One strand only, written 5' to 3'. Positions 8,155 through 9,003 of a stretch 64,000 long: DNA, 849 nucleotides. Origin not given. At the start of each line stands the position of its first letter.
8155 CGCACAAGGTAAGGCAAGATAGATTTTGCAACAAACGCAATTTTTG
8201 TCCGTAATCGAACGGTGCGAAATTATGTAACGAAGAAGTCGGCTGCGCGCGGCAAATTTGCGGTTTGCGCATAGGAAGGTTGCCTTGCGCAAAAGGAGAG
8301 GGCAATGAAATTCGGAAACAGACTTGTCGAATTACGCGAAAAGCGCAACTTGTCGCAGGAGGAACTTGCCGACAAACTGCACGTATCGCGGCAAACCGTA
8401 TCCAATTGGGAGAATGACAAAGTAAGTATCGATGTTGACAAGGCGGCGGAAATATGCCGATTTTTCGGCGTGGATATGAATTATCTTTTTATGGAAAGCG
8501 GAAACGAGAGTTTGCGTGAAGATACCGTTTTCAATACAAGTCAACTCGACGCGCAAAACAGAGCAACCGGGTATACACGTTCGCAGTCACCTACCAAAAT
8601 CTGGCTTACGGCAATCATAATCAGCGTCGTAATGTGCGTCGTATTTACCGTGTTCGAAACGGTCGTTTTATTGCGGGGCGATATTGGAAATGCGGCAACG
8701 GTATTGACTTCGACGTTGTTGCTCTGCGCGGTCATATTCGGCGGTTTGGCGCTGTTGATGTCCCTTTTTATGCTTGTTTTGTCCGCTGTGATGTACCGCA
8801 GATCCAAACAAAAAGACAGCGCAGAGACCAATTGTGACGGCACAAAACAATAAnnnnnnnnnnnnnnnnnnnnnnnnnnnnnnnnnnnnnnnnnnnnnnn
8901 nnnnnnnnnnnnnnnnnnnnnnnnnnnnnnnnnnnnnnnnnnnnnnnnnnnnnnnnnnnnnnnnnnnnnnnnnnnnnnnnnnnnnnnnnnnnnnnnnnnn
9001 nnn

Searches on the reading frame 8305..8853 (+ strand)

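Call 49: search_protein_families(library=pfam, proteins=[window:8305-8853:+])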
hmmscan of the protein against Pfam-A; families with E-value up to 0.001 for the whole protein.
window:8305-8853:+ (182 aa): 10 families
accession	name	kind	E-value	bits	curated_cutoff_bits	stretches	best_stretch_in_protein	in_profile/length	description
PF01381.28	HTH_3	-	3.1e-18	66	23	1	9-61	3-55/55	Helix-turn-helix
PF12844.13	HTH_19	-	2.1e-13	50.4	30.2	1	4-63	1-60/64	Helix-turn-helix domain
PF13560.12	HTH_31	-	1.9e-11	44.5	27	1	3-57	2-57/64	Helix-turn-helix domain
PF13443.12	HTH_26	-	1.1e-07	32.5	22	1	6-58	1-54/63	Cro/C1-type HTH DNA-binding domain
PF07022.19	Phage_CI_repr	-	1.2e-05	26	22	1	17-66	14-62/65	Bacteriophage CI repressor helix-turn-helix domain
PF08279.18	HTH_11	-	1.6e-05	25.1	25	1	9-34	8-34/55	HTH domain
PF13413.12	HTH_25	-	0.00018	21.7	24.6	1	7-40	2-35/62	Helix-turn-helix domain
PF13384.12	HTH_23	-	0.00025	21.2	24.6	0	10-35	13-37/50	Homeodomain-like domain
PF04545.22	Sigma70_r4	-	0.00033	20.5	24.1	1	8-36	13-41/50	Sigma-70, region 4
PF01047.28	MarR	-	0.00054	20.2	24.6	0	7-35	9-37/59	MarR family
